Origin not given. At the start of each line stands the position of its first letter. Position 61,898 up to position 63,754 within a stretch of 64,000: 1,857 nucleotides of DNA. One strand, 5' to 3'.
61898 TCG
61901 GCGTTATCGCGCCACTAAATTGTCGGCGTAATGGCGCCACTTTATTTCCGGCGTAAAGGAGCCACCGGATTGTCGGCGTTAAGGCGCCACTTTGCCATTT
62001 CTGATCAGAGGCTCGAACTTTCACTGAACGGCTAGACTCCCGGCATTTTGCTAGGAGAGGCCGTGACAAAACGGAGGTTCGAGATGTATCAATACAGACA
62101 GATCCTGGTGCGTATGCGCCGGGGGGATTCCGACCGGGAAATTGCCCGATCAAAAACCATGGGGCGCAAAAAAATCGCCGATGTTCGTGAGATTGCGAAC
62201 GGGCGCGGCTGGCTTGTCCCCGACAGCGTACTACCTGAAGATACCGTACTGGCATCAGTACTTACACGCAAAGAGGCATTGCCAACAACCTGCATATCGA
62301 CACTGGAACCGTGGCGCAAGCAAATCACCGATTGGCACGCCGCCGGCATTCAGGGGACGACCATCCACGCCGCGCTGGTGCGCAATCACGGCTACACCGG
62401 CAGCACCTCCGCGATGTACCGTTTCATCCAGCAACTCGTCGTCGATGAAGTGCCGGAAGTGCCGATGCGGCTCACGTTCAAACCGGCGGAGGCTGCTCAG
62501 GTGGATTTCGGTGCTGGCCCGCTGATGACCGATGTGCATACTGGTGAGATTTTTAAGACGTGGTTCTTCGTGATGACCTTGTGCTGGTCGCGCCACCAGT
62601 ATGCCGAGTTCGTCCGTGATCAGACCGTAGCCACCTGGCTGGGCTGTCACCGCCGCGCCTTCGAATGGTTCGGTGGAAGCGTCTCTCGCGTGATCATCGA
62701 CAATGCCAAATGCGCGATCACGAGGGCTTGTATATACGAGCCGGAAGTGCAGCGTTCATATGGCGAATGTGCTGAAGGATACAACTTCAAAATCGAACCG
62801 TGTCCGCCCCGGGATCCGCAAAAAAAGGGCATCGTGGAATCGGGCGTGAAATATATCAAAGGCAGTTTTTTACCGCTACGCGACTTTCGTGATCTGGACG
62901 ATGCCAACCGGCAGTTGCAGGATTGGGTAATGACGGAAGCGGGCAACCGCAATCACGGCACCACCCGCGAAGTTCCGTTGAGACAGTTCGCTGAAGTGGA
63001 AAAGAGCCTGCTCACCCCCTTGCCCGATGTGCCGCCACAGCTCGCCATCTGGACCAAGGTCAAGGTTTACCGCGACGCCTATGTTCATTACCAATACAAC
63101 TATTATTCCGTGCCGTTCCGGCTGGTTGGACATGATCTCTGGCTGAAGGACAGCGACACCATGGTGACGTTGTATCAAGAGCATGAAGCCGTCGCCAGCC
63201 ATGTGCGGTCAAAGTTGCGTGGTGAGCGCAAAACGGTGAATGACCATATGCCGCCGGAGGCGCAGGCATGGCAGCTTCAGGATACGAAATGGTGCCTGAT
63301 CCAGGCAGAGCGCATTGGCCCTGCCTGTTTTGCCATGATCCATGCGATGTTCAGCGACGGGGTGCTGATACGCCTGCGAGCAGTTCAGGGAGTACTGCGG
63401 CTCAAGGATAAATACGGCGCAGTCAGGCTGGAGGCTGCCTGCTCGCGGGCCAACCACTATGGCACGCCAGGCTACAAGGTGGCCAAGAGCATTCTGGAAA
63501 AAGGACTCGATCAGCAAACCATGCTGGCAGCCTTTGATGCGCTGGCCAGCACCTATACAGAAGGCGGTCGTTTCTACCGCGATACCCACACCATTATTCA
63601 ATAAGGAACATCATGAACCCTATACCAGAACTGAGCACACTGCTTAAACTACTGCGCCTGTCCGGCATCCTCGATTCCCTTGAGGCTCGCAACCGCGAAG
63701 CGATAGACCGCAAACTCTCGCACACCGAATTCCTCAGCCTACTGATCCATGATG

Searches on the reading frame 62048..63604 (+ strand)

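Call 106: search_protein_families(library=pfam, proteins=[window:62048-63604:+], max_evalue=0.001)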
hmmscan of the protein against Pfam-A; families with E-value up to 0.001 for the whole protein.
window:62048-63604:+ (518 aa): 3 families
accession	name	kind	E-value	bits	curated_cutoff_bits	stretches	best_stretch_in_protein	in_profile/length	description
PF22483.2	Mu-transpos_C_2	-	1.8e-18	66.4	27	1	325-394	1-70/73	Mu transposase, C-terminal domain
PF00665.32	rve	-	1e-08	35.8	32.6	1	149-257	7-102/102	Integrase core domain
PF13683.12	rve_3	-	8.4e-05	22.7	26.5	1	248-294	4-50/67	Integrase core domain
